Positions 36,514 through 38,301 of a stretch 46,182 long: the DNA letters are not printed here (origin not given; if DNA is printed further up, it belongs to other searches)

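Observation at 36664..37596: PNGase F-like (peptide N-glycanase) domain at the C-terminus of an archaeal TSP3-repeat lipoprotein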

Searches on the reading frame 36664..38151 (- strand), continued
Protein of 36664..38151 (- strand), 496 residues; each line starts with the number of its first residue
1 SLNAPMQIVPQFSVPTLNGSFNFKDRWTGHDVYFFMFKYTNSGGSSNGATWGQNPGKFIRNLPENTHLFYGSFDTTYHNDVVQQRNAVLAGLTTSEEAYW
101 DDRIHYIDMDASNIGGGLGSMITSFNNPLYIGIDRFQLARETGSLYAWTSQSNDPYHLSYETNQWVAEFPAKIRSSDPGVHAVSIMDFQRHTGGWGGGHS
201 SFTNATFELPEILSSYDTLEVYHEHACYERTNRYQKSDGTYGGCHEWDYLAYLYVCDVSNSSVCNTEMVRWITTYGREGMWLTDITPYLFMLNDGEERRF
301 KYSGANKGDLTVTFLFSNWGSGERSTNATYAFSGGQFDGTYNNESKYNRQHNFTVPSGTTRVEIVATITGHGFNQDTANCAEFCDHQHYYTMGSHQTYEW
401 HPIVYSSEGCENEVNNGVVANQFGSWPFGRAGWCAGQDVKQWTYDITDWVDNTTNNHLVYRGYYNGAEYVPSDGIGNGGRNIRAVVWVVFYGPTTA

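Call 39: find_related_loci(query=A2, collection=genome_contigs, flank=6000)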
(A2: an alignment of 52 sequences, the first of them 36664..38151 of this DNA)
Query A2 (496 aa) in genome_contigs; peptide patterns used: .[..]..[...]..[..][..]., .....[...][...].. (x = any residue, [..] = any of these).
600 stretches matched a pattern (row limit reached: there are more); 517 encode a relative of the query (tblastn E <= 1e-3); the best 80 are kept; 80 distinct loci.
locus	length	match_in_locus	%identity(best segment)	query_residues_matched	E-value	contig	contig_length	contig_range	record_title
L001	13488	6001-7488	91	1-496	0e+0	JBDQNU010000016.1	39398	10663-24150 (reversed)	MAG: Poseidonia sp. isolate SFB_27S_18Nov15_50_19 NODE_16_length_39398_cov_7.205437, whole genome shotgun sequence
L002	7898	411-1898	89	1-496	0e+0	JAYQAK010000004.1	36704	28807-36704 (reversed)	MAG: Poseidonia sp. isolate 139585_S186_metabat_bins_sspec.tsv.121_sub NODE_896_length_36704_cov_6.452318, whole genome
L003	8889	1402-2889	89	1-496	0e+0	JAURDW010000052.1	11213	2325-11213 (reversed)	MAG: Poseidonia sp. isolate SFB_34D_50_17 NODE_52_length_11213_cov_3.272180, whole genome shotgun sequence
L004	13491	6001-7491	87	1-495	0e+0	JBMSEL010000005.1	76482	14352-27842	MAG: Poseidonia sp. isolate CJ_V4_S10_100percent_par_metabat.106 NODE_111_length_76482_cov_10.222526, whole genome shotg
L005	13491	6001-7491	87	1-495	0e+0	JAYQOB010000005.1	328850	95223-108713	MAG: Candidatus Poseidoniales archaeon isolate SD4486_NP_concoct_bins.tsv.099_sub contig_7005_pilon, whole genome shotgu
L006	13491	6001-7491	86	1-495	0e+0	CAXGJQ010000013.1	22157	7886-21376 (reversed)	MAG TPA_asm: uncultured Candidatus Poseidoniales archaeon isolate ERR315856_concoct_3 genome assembly, contig: ERZ677869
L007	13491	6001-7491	86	1-495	0e+0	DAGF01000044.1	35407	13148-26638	MAG TPA_asm: Euryarchaeota archaeon UBA549 UBA549_contig_76, whole genome shotgun sequence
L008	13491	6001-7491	86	1-495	0e+0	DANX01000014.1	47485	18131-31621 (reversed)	MAG TPA_asm: Euryarchaeota archaeon UBA561 UBA561_contig_5367, whole genome shotgun sequence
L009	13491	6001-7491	85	1-495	0e+0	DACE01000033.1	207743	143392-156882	MAG TPA_asm: Euryarchaeota archaeon UBA256 UBA256_contig_111, whole genome shotgun sequence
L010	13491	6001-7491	85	1-495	0e+0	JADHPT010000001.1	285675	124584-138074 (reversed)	MAG: Poseidonia sp. isolate BS307-5m-G40 BS307-5m-C5, whole genome shotgun sequence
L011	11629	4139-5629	82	1-495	0e+0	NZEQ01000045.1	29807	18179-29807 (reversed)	MAG: Verrucomicrobiales bacterium isolate ARS100 7296, whole genome shotgun sequence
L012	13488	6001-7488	83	2-495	0e+0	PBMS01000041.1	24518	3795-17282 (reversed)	MAG: Methanobacteriota archaeon isolate SP207 MHASMcontig_409908, whole genome shotgun sequence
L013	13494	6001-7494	81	1-496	0e+0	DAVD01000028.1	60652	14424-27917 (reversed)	MAG TPA_asm: Candidatus Poseidonia alphae isolate UBA255 UBA255_contig_29612, whole genome shotgun sequence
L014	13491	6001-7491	82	2-496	0e+0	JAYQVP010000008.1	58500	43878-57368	MAG: Poseidonia sp. isolate SD9010_S4_metabat_bins_sens.tsv.079 NODE_286_length_58500_cov_10.794234, whole genome shotgu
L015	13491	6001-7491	87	1-495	0e+0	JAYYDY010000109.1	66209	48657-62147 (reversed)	MAG: Thermoplasmatota archaeon isolate XS_MAG49 XS_MAG49_0110, whole genome shotgun sequence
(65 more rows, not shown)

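Call 44: find_homologous_proteins(query=A2, max_evalue=1e-10)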
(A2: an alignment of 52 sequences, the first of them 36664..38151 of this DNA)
Query A2 (52 sequences) (496 aa, profile of the alignment): 404 proteins with E <= 1e-10 among 6406 candidates; the best 120 are listed.
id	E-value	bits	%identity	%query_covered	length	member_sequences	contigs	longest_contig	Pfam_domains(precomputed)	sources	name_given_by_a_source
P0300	6.1e-211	720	36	97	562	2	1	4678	PF09113.16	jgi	jgi:hypothetical protein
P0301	2.6e-205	701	32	98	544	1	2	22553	PF09113.16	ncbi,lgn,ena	ncbi:MAG: peptide-N-glycosidase F-related protein [Myxococcota bacterium]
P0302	4.1e-195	668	34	97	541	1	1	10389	PF09113.16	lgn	-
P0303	1.2e-194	666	32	98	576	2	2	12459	PF09113.16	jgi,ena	jgi:hypothetical protein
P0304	3.1e-193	661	33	97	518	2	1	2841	PF09113.16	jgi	-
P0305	2.2e-191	655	33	98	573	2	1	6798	PF09113.16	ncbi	-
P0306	2.4e-187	642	33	96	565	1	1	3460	PF09113.16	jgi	-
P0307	4.9e-184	631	34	93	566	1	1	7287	PF09113.16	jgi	jgi:hypothetical protein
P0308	1.7e-183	629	32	97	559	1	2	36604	PF09113.16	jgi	jgi:hypothetical protein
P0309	3.5e-178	612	30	96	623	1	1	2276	PF09113.16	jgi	jgi:hypothetical protein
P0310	2.9e-177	609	29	96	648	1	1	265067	PF09113.16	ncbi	-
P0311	1.5e-176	606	37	97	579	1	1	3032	PF09113.16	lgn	-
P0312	4.0e-176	605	41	46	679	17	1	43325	PF09113.16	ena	-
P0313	4.9e-176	605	29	89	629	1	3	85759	PF09113.16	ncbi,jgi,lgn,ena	jgi:hypothetical protein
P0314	5.2e-176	605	39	45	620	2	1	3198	PF09113.16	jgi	jgi:hypothetical protein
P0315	1.7e-175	603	35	97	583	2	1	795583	PF09113.16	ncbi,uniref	ncbi:peptide-N-glycosidase F-related protein [Vulgatibacter sp.]|uniref:peptide-N-glycosidase F-rela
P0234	1.2e-173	597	30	97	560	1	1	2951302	PF09113.16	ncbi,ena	-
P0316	2.8e-172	592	32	96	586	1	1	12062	PF09113.16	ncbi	-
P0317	3.3e-172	592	39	49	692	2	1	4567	PF09113.16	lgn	-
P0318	2.5e-171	589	34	97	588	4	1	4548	PF09113.16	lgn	-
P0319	4.5e-171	588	36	45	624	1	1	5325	PF09113.16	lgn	-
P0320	9.1e-171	587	29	92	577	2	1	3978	PF09113.16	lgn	-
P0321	2.4e-170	586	40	41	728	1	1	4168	PF09113.16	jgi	jgi:hypothetical protein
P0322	3.3e-170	585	33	47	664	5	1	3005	PF09113.16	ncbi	-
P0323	9.6e-170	584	32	97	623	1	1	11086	PF09113.16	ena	-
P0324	7.3e-169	581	37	42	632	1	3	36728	PF09113.16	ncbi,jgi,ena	-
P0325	1.1e-168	580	27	84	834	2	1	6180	PF09113.16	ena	-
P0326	1.3e-168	580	34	46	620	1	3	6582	PF09113.16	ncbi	-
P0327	2.1e-168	579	34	46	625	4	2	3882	PF09113.16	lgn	-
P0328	2.5e-168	579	35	46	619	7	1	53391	PF09113.16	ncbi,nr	ncbi:MAG: peptide-N-glycosidase F-related protein [Myxococcota bacterium]|nr:peptide-N-glycosidase F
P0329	2.3e-167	576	30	98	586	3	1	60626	PF09113.16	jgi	jgi:hypothetical protein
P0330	3.3e-166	572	34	97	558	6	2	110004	PF09113.16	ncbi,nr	ncbi:MAG: hypothetical protein H6722_16185 [Sandaracinus sp.]|nr:hypothetical protein [Sandaracinus 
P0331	3.6e-166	572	34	97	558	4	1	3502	PF09113.16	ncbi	-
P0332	1.6e-165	570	35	98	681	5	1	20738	PF09113.16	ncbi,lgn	ncbi:MAG: peptide-N-glycosidase F-related protein [Myxococcota bacterium]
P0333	1.9e-165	570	41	28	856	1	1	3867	PF09113.16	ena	-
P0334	1.4e-164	567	45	46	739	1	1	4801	PF09113.16,PF23106.2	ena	-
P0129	2.4e-164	566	47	46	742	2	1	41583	PF09113.16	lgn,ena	-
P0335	1.1e-163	564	45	46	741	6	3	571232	PF09113.16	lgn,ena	-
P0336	1.8e-162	560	43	46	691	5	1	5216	PF09113.16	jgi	jgi:hypothetical protein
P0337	2.0e-162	560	43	46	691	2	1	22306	PF09113.16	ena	-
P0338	3.2e-162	559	45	46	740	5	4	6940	PF09113.16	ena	-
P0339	1.3e-161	557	34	46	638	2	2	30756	PF09113.16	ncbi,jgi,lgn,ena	-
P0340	1.4e-161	557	34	98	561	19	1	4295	PF09113.16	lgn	-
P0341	2.8e-161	556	34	46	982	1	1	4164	PF09113.16,PF13385.14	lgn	-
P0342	5.3e-161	555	46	46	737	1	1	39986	PF09113.16,PF23106.2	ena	-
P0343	5.1e-160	552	42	46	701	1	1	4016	PF09113.16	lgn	-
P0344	2.4e-158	546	29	93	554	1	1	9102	PF09113.16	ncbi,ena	-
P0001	4.4e-158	545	100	100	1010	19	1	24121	PF09113.16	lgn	-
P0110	8.3e-158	544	69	100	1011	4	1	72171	PF09113.16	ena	-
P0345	1.0e-157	544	31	93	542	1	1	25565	PF09113.16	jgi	-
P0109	2.4e-157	543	69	100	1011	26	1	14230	PF09113.16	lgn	-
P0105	2.8e-157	543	68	100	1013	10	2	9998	PF09113.16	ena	-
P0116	3.7e-157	542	68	100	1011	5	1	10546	PF09113.16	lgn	-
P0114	3.7e-157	542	68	100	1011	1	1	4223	PF09113.16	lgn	-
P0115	3.7e-157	542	68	100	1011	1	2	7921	PF09113.16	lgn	-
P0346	4.0e-157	542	31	93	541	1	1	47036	PF09113.16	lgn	-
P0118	4.1e-157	542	68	100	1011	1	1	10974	PF09113.16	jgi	jgi:hypothetical protein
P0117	4.1e-157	542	68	100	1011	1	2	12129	PF09113.16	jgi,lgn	jgi:hypothetical protein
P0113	5.2e-157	542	68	100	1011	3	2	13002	PF09113.16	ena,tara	tara:strand:+ start:117 stop:3152 length:3036 start_codon:yes stop_codon:yes gene_type:complete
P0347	6.6e-157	542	43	47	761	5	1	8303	PF09113.16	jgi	jgi:hypothetical protein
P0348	6.9e-157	541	68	100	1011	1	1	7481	PF09113.16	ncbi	-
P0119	7.2e-157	541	68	100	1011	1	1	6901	PF09113.16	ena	-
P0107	1.3e-156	541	68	100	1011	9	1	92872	PF09113.16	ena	-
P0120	1.7e-156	540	66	100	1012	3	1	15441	PF09113.16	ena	-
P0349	2.3e-156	540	30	93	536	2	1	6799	PF09113.16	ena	-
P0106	3.5e-156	539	68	100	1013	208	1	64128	PF09113.16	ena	-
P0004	4.0e-156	539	90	100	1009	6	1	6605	PF09113.16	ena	-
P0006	4.5e-156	539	89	100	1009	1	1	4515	PF09113.16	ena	-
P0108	5.3e-156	539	67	100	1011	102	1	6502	PF09113.16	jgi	jgi:hypothetical protein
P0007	5.4e-156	539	89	100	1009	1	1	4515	PF09113.16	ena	-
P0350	5.8e-156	538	32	97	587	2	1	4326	PF09113.16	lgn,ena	-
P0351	6.1e-156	538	31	93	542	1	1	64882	PF09113.16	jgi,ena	-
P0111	6.4e-156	538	69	100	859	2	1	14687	PF09113.16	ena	-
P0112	6.5e-156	538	68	100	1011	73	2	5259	PF09113.16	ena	-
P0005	7.2e-156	538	89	100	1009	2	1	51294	PF09113.16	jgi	jgi:hypothetical protein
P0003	2.3e-155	536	90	100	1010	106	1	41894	PF09113.16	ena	-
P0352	2.5e-155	536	56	99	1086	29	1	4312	PF09113.16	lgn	-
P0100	5.4e-155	535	70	100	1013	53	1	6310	PF09113.16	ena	-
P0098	7.2e-155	535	70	100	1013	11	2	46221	PF09113.16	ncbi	ncbi:MAG: peptide-N-glycosidase F-related protein [Candidatus Poseidoniaceae archaeon]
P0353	9.0e-155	534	57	99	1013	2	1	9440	PF02412.24,PF09113.16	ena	-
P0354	1.1e-154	534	32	97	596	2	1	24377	PF09113.16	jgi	jgi:Peptide-N-glycosidase F, C terminal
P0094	1.3e-154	534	71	100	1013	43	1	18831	PF09113.16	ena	-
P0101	1.3e-154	534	69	100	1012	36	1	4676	PF09113.16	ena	-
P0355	1.4e-154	534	55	99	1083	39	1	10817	PF09113.16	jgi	jgi:hypothetical protein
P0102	1.4e-154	534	70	100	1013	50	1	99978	PF09113.16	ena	-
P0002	1.6e-154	534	91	100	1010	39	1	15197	PF09113.16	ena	-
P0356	1.6e-154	534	33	55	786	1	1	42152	PF09113.16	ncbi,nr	ncbi:MAG: hypothetical protein KC502_06900 [Myxococcales bacterium]|nr:hypothetical protein [Myxococ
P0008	2.1e-154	533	86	100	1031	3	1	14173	PF09113.16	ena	-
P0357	2.3e-154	533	34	45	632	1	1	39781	PF09113.16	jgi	jgi:hypothetical protein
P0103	3.1e-154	533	69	100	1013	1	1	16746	PF09113.16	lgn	-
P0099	3.2e-154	533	70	100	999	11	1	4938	PF09113.16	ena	-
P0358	3.3e-154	533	44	98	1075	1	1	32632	PF09113.16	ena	-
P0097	3.8e-154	532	70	100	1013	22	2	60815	PF09113.16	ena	-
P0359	4.3e-154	532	29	93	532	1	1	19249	PF09113.16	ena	-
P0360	4.4e-154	532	30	93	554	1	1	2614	PF09113.16,PF09112.16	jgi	jgi:hypothetical protein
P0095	7.1e-154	532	69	100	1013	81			PF09113.16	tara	tara:strand:- start:446 stop:3487 length:3042 start_codon:yes stop_codon:yes gene_type:complete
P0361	7.1e-154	532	33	98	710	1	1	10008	PF09113.16,PF23106.2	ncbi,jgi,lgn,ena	-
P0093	7.2e-154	531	71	100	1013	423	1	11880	PF09113.16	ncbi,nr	ncbi:MAG: peptide-N-glycosidase F-related protein [Candidatus Thermoplasmatota archaeon]|nr:peptide-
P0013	8.8e-154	531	86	100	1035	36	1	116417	PF09113.16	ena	-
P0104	8.9e-154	531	70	100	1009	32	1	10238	PF09113.16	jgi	jgi:hypothetical protein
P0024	9.5e-154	531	85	100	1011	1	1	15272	PF09113.16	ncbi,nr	ncbi:MAG: hypothetical protein CL980_05220 [Euryarchaeota archaeon]|nr:hypothetical protein [Euryarc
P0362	1.1e-153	531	67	100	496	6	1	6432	PF09113.16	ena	-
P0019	1.2e-153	531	85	100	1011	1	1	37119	PF09113.16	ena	-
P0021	1.2e-153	531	85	100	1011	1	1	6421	PF09113.16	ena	-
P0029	1.2e-153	531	85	100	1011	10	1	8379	PF09113.16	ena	-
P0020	1.3e-153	531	85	100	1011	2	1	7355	PF09113.16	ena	-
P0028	1.3e-153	531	85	100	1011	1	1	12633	PF09113.16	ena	-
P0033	1.3e-153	531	85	100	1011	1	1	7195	PF09113.16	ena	-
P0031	1.3e-153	531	85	100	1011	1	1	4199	PF09113.16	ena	-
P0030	1.3e-153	531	85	100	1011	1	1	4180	PF09113.16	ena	-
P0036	1.3e-153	531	85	100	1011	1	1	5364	PF09113.16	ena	-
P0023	1.3e-153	531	85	100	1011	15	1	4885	PF09113.16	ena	-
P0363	1.7e-153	530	29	93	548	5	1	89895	PF09113.16,PF09112.16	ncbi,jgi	-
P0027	2.2e-153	530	85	100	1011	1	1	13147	PF09113.16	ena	-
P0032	2.2e-153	530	85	100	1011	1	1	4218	PF09113.16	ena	-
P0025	2.6e-153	530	85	100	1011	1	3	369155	PF09113.16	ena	-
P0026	2.7e-153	530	85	100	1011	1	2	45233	PF09113.16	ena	-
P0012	2.8e-153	530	87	100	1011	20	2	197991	PF09113.16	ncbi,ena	-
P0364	3.0e-153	529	61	99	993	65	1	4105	PF09113.16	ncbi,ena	-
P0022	3.5e-153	529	85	100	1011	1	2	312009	PF09113.16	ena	-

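Call 53: predict_structure(alignment_id=A3)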
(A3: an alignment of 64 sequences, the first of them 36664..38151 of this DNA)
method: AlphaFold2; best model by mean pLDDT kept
length: 496 residues; sequences in the alignment: 64
mean_pLDDT: 91.6   pTM: 0.90
mean pLDDT of the five models: 91.6, 91.3, 91.3, 91.0, 90.8
residues with pLDDT >= 90: 352; 70-90: 132; 50-70: 12; < 50: 0
segments of 3 or more residues with pLDDT < 50: none
pLDDT, mean of each block of 10 residues (from residue 1): 89 98 96 96 87 90 97 97 96 95 97 97 89 96 83 87 95 94 96 80 94 96 93 88 83 94 94 90 96 93 90 97 96 91 91 97 96 78 91 97 87 90 73 87 98 96 92 68 95 94
secondary structure, 60 per line:
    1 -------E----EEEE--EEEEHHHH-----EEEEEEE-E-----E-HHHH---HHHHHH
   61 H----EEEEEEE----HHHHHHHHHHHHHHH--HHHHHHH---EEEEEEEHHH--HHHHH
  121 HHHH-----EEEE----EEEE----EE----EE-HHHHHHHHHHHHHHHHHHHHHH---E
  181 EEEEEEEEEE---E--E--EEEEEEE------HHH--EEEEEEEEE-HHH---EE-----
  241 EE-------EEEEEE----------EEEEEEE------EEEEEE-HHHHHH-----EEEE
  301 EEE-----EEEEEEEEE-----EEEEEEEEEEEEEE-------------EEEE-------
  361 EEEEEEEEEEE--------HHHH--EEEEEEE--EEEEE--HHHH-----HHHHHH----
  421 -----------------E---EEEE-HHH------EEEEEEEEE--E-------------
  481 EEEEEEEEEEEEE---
elements in order: E13-16 E19-22 H23-26 E32-38 H48-51 H55-61 E66-72 H77-91 H94-100 E104-110 H116-124 E130-133 E138-141 H155-176 E180-190 E200-206 E218-226 E250-255 E266-272 E279-284 H286-291 E297-303 E309-317 E323-336 E350-353 E361-371 H380-383 E386-392 E395-399 H402-405 H411-416 E442-445 E456-464 E481-493
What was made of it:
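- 37690..38136 (-): Thioredoxin-like (peroxiredoxin/DsbE-type) domain, aa ~520-668. It contains no cysteine, so it is not redox-active. It is homologous to the Tx-like domain of zebrafish Ngly2. Call 53: pLDDT >90.
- AF2 model with pLDDT 91.6 and pTM 0.90 (call 53).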

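Call 56: fold_search(model_id=the predicted structure, library=pdb)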
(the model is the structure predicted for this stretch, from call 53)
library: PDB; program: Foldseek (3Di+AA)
matches with E <= 10: 1494; with E <= 0.001: 24
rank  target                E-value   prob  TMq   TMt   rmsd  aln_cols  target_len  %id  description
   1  9lwg_A                3.6e-37  1.00  0.81  0.67   7.3       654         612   20  Zebrafish ovum lysosomal peptide:N-glycanase (released 2025-12-24)
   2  3pms                  4.6e-17  1.00  0.46  0.71   4.7       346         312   17  Recombinant peptide: N-glycanase F (PNGase F) (released 2011-01-26)
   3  1png                  8.2e-17  1.00  0.48  0.75   4.0       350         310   17  CRYSTAL STRUCTURE OF PEPTIDE-N(4)-(N-ACETYL-BETA-D-GLUCOSAMINYL) ASPARAGINE AMIDASE AT 2.2 ANGSTROMS RESOLUTION (released 1994-11-30)
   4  1pnf_A                1.0e-16  1.00  0.49  0.74   3.7       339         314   18  PNGASE F COMPLEX WITH DI-N-ACETYLCHITOBIOSE (released 1996-03-08)
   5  1pgs                  1.3e-16  1.00  0.47  0.72   4.5       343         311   18  THE THREE-DIMENSIONAL STRUCTURE OF PNGASE F, A GLYCOSYLASPARAGINASE FROM FLAVOBACTERIUM MENINGOSEPTICUM (released 1995-01-26)
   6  7zgn_B                8.1e-12  1.00  0.41  0.38   8.2       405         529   14  Plant/insect N-glycan active PNGase (released 2022-09-07)
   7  9vla_A                1.4e-11  1.00  0.35  0.33   6.8       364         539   11  Crystal structure of PNGase Bb in complex with MUXF glycopeptide (released 2026-02-18)
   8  3ks7_B                2.5e-11  1.00  0.42  0.52   6.9       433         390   12  Crystal structure of Putative Peptide:N-glycosidase F (PNGase F) (YP_210507.1) from Bacteroides fragilis NCTC 9343 at  (released 2009-12-15)
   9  4r4x                  3.0e-11  1.00  0.43  0.39   6.5       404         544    9  Structure of PNGF-II in C2 space group (released 2015-01-28)
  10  7zgn_A                3.2e-11  1.00  0.40  0.38  15.5       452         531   14  Plant/insect N-glycan active PNGase (released 2022-09-07)
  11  4r4z_B                4.3e-11  1.00  0.44  0.41   5.7       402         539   11  Structure of PNGF-II in P21 space group (released 2015-01-28)
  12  4r4z_A                1.0e-10  1.00  0.40  0.38   6.9       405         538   11  Structure of PNGF-II in P21 space group (released 2015-01-28)
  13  4r4z_D                1.5e-10  1.00  0.44  0.40   5.3       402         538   10  Structure of PNGF-II in P21 space group (released 2015-01-28)
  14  3ks7_D                2.8e-10  1.00  0.42  0.51   8.2       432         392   12  Crystal structure of Putative Peptide:N-glycosidase F (PNGase F) (YP_210507.1) from Bacteroides fragilis NCTC 9343 at  (released 2009-12-15)
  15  4qhb_D                6.7e-10  1.00  0.42  0.53   6.5       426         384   11  Crystal structure of a putative hydrolase (BVU_2763) from Bacteroides vulgatus ATCC 8482 at 2.44 A resolution (released 2014-06-18)
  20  3drn_B                4.1e-04  1.00  0.22  0.58   6.1       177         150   11  The crystal structure of Bcp1 from Sulfolobus Sulfataricus (released 2009-04-14)
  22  3gl3_C                8.7e-04  1.00  0.19  0.57   4.6       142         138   11  Crystal structure of a putative Thiol:disulfide interchange protein DsbE from Chlorobium tepidum (released 2009-03-31)
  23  3drn_A                8.7e-04  1.00  0.21  0.57   6.1       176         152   11  The crystal structure of Bcp1 from Sulfolobus Sulfataricus (released 2009-04-14)
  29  3gl3_A                1.7e-03  1.00  0.17  0.48   8.5       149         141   11  Crystal structure of a putative Thiol:disulfide interchange protein DsbE from Chlorobium tepidum (released 2009-03-31)
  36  3gl3_B                2.2e-03  1.00  0.17  0.52   7.9       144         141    8  Crystal structure of a putative Thiol:disulfide interchange protein DsbE from Chlorobium tepidum (released 2009-03-31)
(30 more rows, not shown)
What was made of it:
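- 37690..38136 (-): Call 56: Foldseek hits to Bcp1 (3drn), DsbE (3gl3) and thioredoxin-like proteins, TMt ~0.5-0.58.
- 37174..37614 (-): PNGase N-terminal beta-sandwich (aa 694-840). It carries the W761-D762-Y763 active-site motif (37405-37413), the Cys741-Cys758 and Cys770-Cys778 pairs, and the short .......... loop (37225-37254) that replaces the Glu118/Trp120 loop of PNGase F. Call 56: fold match.
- Closest known: PNGase F of Elizabethkingia meningoseptica. Same: Two-jelly-roll fold (TMt 0.71-0.75, rmsd 3.7-4.7 A, call 56).
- Closest known: Other structurally characterised PNGase F-superfamily enzymes: PNGase F-II. Same: Same catalytic fold (Foldseek E~1e-10 to 1e-12, call 56).
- Checked: Foldseek against PNGase F structures: E~1e-16 (call 56).
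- Every other strong hit is also a PNGase (call 56).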
